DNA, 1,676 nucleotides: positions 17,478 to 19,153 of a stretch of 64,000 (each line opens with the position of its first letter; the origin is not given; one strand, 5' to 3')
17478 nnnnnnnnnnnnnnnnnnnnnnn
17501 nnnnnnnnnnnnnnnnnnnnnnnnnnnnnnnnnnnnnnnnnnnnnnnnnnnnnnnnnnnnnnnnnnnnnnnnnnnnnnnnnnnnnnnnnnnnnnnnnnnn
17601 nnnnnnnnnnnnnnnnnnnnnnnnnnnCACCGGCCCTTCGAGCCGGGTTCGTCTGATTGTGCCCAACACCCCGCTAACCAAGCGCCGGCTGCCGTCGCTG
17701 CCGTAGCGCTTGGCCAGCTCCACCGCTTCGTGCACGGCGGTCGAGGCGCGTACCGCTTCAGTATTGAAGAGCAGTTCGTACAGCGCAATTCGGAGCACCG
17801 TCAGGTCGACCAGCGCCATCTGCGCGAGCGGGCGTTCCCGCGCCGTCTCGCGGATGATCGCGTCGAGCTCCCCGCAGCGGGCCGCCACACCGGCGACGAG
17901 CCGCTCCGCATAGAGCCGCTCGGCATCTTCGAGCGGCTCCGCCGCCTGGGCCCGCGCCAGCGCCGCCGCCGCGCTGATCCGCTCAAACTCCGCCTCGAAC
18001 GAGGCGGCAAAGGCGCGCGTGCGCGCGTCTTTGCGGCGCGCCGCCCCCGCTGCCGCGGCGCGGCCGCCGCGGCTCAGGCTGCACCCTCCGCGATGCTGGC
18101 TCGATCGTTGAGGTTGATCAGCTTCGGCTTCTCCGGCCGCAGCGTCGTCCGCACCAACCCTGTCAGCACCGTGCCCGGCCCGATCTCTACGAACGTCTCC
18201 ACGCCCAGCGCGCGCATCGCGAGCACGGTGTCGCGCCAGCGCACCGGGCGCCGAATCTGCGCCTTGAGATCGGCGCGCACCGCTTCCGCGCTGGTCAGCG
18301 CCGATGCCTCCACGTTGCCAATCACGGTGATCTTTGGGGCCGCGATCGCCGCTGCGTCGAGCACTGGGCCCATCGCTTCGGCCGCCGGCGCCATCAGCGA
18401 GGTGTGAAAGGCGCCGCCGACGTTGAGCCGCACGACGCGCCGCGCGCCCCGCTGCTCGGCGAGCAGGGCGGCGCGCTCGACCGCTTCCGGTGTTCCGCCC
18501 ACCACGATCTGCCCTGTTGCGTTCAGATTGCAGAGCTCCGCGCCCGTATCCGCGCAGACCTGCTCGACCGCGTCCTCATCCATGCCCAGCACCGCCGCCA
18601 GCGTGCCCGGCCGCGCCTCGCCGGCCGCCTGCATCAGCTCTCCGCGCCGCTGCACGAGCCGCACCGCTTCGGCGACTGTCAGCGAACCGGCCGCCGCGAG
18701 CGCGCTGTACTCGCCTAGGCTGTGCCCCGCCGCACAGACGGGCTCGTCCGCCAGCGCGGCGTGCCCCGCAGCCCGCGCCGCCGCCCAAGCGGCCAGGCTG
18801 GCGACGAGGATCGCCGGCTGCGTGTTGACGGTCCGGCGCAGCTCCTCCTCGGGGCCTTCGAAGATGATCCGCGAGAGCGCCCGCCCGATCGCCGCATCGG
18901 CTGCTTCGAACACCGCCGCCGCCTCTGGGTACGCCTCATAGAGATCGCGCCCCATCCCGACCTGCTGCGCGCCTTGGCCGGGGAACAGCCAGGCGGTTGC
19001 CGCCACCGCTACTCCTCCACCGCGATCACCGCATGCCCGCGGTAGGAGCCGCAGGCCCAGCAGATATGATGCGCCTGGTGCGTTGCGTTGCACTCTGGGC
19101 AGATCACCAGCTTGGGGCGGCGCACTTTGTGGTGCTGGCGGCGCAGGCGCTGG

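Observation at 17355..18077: NusB-like reading frame between fabD and acpP with no canonical start, running in-frame into ACP without a stop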

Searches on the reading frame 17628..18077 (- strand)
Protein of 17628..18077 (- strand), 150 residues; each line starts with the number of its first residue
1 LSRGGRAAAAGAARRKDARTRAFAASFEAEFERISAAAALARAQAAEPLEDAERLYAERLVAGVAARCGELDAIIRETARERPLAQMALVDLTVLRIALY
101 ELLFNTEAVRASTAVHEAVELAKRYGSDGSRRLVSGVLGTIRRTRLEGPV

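Call 17: find_related_loci(query=A3, collection=genome_contigs, flank=3000)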
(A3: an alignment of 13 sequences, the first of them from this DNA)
Query A3 (150 aa) in genome_contigs; peptide patterns used: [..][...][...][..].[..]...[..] (x = any residue, [..] = any of these).
600 stretches matched a pattern (row limit reached: there are more); 560 encode a relative of the query (tblastn E <= 1e-3); the best 80 are kept; 80 distinct loci.
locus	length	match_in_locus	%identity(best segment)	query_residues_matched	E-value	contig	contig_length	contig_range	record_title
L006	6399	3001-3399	76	18-150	5e-60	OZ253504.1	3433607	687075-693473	MAG: Dehalococcoidia bacterium isolate 231ea081-d24a-4d48-806f-feb732625d76 genome assembly, chromosome: 1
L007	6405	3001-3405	54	16-150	8e-38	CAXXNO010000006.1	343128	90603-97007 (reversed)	MAG: Dehalococcoidia bacterium isolate 4c69b660-97cb-4d58-b3cc-8ba09491c4a9 genome assembly, contig: contig_6, whole gen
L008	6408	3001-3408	42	13-149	2e-26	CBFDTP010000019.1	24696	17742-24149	MAG TPA_asm: uncultured Dehalococcoidia bacterium isolate SRR6823440_metabat2_48 genome assembly, contig: ERZ650341.929,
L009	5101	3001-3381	47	14-141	2e-25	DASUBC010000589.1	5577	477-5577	MAG TPA_asm: Thermomicrobiales bacterium isolate SMAG_U2511 k141_1015874, whole genome shotgun sequence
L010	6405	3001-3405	41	15-150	3e-25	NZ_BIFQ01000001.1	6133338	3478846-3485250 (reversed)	Dictyobacter aurantiacus strain S27 sequence1, whole genome shotgun sequence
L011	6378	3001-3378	43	15-141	3e-25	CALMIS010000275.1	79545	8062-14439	MAG TPA_asm: uncultured Chloroflexi bacterium isolate SRR2107183_bin.79_CONCOCT_v1.1_MAG genome assembly, contig: ERZ794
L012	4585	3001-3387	46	11-141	6e-25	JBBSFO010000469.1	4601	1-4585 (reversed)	MAG: Thermomicrobiales bacterium isolate LS1_sbin.90 LS1_sbin.90_K_356326_L_4601_cov_19.2139, whole genome shotgun seque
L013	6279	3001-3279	48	56-148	1e-24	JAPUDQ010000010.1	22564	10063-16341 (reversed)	MAG: Candidatus Saccharibacteria bacterium isolate labscale reactor_MAG3 NODE_1674_length_22564_cov_8.621085, whole geno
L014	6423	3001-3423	41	12-148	3e-24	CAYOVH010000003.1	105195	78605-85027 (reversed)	MAG TPA_asm: uncultured Candidatus Saccharibacteria bacterium isolate SRP344714_co1_253 genome assembly, contig: NODE_45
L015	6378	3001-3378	42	15-141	6e-24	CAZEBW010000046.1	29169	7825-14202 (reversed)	MAG TPA_asm: uncultured Anaerolineae bacterium isolate binchicken_co17_112 genome assembly, contig: NODE_4357_length_291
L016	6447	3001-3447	37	6-149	5e-24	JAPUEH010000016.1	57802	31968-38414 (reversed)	MAG: Candidatus Saccharibacteria bacterium isolate labscale reactor_MAG20 NODE_419_length_57802_cov_8.843801, whole geno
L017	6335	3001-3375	41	15-141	1e-23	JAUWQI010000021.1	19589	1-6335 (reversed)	MAG: Dehalococcoidia bacterium isolate CSMAG_2498 CSMAG_2498_k141_113427_length_19589_cov_21.0710, whole genome shotgun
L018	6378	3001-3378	43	15-141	2e-23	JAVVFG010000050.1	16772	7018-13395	MAG: Anaerolineae bacterium isolate TamC13-41 NODE_2875_length_16772_cov_4.936472, whole genome shotgun sequence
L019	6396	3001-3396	41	14-146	3e-23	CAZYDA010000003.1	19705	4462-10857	MAG TPA_asm: uncultured Dehalococcoidia bacterium isolate binchicken_co6_452 genome assembly, contig: NODE_2735_length_1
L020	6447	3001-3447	37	2-144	6e-23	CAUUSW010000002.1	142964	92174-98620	MAG TPA_asm: uncultured Candidatus Saccharibacteria bacterium isolate SRR23388465_bin.18_MetaWRAP_v1.3_MAG genome assemb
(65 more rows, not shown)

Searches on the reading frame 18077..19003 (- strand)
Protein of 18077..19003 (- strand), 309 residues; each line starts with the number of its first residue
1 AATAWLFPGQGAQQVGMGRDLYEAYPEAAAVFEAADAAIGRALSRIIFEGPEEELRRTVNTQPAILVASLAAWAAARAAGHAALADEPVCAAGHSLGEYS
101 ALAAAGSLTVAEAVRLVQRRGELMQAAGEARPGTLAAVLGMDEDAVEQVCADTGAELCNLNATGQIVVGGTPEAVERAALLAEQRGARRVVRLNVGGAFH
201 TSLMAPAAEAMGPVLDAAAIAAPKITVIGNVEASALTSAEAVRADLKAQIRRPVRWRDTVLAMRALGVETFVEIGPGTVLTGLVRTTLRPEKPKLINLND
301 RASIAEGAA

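Call 6: search_protein_families(library=pfam, proteins=[window:18077-19003:-], max_evalue=0.1)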
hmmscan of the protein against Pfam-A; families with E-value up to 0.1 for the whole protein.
window:18077-19003:- (309 aa): 2 families
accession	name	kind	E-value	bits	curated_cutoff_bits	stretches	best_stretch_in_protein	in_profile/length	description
PF00698.26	Acyl_transf_1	-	2.9e-43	149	32.7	1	5-289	2-280/319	Acyl transferase domain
PF02281.22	Dimer_Tnp_Tn5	-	0.032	15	26.7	1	110-146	48-84/99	Transposase Tn5 dimerisation domain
